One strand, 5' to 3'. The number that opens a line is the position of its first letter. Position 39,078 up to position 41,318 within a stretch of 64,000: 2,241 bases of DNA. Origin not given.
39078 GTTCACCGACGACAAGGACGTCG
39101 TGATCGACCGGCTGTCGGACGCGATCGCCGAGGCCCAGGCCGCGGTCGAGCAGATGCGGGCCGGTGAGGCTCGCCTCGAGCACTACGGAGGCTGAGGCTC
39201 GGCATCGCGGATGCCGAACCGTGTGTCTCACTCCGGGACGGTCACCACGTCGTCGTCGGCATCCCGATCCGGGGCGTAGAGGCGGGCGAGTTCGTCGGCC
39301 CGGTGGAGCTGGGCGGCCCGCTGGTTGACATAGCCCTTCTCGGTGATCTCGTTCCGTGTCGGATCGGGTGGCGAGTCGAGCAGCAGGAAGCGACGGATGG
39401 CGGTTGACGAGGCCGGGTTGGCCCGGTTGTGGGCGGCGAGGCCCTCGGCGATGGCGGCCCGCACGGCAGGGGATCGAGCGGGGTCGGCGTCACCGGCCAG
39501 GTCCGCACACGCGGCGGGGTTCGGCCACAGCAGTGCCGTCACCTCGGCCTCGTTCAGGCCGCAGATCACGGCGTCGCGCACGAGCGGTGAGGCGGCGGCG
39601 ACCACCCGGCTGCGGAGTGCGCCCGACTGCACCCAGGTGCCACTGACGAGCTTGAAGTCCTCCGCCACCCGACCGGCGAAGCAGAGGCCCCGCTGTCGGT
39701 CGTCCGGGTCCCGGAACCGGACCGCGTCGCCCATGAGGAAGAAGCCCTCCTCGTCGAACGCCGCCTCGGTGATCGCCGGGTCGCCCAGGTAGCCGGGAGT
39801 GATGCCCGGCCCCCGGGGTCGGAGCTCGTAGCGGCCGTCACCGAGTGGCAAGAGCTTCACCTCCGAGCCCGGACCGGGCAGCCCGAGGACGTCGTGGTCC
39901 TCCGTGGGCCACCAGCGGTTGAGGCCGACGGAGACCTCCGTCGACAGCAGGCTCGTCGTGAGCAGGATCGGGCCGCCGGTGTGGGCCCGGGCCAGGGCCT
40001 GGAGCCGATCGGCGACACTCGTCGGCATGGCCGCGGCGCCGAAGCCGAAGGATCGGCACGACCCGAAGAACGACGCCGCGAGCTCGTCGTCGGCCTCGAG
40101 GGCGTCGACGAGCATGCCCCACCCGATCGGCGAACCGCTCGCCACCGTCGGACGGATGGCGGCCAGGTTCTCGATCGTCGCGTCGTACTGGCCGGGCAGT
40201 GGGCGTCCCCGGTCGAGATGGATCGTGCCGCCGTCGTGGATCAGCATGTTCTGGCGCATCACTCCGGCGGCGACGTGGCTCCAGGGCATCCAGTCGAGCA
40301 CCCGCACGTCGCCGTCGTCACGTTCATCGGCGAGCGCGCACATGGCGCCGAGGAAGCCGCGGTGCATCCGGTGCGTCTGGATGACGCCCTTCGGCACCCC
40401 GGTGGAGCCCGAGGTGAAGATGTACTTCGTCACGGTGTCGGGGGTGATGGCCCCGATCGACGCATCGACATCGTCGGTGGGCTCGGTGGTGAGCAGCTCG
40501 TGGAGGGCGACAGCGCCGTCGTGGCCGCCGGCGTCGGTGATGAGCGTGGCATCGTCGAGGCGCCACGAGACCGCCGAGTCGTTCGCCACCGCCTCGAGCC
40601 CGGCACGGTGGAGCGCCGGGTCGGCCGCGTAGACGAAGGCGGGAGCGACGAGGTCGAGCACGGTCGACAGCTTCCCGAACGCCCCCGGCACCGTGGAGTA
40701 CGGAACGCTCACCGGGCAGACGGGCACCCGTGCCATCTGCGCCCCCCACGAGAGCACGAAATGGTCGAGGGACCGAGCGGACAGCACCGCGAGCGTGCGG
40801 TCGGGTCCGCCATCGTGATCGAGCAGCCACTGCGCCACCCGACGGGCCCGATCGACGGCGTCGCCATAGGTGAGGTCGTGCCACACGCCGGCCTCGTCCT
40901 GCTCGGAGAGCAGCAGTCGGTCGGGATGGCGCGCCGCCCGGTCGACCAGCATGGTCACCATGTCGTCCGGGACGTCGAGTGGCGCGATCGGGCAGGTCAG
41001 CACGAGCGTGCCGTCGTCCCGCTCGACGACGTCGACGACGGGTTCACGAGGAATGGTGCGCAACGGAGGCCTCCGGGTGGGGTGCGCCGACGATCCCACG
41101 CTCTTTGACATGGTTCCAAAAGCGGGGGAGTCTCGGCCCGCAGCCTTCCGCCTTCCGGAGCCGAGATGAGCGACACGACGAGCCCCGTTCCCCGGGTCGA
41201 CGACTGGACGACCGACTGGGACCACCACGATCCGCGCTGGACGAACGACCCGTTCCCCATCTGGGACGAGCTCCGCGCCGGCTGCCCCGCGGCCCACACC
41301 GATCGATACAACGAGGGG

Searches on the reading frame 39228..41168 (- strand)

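Call 23: search_protein_families(library=pfam, proteins=[window:39228-41168:-], max_evalue=0.01)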
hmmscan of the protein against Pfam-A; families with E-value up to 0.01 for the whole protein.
window:39228-41168:- (646 aa): 2 families
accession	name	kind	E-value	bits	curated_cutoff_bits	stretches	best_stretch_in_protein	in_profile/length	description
PF00501.34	AMP-binding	-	1.8e-34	119.6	29.9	1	76-461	3-384/384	AMP-binding enzyme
PF23562.2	AMP-binding_C_3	-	0.00014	22.7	20.8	1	507-632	6-121/124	AMP-binding enzyme C-terminal domain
